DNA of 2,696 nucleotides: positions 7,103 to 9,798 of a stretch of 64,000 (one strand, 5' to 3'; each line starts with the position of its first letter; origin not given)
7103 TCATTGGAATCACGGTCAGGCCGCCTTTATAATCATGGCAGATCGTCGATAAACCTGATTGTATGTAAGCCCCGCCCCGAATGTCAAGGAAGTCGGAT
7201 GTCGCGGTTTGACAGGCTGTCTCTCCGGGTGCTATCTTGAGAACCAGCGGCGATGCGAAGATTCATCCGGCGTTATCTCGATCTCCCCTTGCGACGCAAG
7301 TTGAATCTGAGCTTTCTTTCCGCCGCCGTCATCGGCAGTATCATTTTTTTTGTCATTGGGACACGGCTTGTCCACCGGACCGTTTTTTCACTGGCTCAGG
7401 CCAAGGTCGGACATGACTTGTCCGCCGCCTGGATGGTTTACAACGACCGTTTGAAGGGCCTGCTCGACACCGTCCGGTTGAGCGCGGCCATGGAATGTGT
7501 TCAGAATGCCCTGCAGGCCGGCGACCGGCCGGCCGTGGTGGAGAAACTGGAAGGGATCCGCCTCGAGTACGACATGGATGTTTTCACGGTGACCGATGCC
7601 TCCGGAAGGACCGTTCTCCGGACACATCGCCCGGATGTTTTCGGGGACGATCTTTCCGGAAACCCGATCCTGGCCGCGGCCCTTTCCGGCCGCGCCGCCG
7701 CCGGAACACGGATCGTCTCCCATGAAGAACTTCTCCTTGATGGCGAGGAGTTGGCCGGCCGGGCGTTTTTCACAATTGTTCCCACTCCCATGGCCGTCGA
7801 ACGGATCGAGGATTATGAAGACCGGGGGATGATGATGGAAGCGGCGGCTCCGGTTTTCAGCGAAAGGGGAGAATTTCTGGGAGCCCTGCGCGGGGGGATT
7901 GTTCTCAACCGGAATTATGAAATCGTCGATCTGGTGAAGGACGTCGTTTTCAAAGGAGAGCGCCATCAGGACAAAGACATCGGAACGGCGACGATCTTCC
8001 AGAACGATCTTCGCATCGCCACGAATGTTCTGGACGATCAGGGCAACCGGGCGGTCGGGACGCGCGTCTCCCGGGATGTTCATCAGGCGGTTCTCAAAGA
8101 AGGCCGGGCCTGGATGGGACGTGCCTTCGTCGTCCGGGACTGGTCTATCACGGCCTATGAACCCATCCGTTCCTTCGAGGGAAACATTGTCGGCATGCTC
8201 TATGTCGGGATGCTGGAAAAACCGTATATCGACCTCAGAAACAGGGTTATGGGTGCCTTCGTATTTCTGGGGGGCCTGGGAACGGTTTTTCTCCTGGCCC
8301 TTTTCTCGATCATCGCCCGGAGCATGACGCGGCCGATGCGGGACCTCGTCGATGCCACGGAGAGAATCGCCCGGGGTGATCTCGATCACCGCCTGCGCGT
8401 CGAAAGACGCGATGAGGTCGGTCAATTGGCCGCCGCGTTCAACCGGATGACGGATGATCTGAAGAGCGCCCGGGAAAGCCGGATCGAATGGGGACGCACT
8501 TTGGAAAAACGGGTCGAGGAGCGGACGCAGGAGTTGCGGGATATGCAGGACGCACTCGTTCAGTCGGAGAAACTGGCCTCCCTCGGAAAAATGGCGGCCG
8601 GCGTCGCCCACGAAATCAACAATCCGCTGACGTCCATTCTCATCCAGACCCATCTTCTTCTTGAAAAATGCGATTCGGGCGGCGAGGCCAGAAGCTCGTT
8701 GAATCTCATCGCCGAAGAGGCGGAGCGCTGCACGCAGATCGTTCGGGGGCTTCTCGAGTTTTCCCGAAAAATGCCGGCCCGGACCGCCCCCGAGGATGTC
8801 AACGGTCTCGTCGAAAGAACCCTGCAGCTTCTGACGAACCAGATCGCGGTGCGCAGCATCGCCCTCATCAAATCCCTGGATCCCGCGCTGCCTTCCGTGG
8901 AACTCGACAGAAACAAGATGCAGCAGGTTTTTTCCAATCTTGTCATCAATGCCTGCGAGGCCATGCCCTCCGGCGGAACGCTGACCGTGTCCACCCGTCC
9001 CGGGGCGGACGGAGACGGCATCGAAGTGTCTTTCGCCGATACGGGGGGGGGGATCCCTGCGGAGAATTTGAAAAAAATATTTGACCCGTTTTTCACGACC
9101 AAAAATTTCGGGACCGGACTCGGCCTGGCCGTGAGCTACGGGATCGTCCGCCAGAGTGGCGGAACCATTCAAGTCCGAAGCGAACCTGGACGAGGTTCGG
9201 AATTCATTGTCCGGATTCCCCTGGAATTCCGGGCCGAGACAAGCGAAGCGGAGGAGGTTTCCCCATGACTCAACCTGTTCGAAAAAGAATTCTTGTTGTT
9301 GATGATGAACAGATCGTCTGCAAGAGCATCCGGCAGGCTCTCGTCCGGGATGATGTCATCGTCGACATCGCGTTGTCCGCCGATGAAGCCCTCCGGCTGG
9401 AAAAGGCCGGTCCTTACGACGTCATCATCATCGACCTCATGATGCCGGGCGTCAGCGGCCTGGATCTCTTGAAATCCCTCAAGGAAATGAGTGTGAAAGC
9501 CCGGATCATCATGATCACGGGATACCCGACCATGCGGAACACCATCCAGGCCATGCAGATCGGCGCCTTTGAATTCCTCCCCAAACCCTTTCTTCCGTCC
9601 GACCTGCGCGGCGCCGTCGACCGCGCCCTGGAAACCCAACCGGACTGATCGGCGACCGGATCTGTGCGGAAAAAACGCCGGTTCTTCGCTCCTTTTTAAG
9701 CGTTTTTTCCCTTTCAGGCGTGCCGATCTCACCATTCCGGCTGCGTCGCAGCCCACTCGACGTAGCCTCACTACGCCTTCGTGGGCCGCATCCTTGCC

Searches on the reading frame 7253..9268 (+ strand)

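Call 28: search_protein_families(library=pfam, proteins=[window:7253-9268:+])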
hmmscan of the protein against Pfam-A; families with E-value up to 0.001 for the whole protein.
window:7253-9268:+ (671 aa): 7 families
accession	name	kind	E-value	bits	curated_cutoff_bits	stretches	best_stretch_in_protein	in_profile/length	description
PF17202.10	sCache_3_3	-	2.1e-31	108.9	28.8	1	218-330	3-105/107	Single cache domain 3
PF02518.31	HATPase_c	-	1.5e-28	99.9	26.4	1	552-658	2-110/111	Histidine kinase-, DNA gyrase B-, and HSP90-like ATPase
PF17201.10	Cache_3-Cache_2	-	7.1e-22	78.5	27.7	1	218-330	84-193/299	Cache 3/Cache 2 fusion domain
PF00672.30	HAMP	-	3.5e-19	69.3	25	1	354-404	2-52/53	HAMP domain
PF00512.31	HisKA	-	4.6e-15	55.9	26.9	1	444-506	2-63/66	His Kinase A (phospho-acceptor) domain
PF17203.10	sCache_3_2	-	3e-11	44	28.4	1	245-323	55-129/140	Single cache domain 3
PF14827.12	dCache_3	-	4.4e-08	33.4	25.7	1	64-219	20-145/239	Double sensory domain of two-component sensor kinase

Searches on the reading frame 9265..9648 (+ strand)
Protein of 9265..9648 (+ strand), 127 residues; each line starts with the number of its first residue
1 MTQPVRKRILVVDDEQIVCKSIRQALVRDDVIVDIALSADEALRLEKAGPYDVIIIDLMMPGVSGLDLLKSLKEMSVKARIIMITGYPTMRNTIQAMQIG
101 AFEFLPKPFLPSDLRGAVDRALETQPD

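Call 28: search_protein_families(library=pfam, proteins=[window:9265-9648:+])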
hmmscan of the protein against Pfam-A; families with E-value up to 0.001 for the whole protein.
window:9265-9648:+ (127 aa): 1 family
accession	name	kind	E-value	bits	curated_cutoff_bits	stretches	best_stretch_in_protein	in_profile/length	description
PF00072.30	Response_reg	-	1.4e-27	96.5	30.2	1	9-118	1-110/111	Response regulator receiver domain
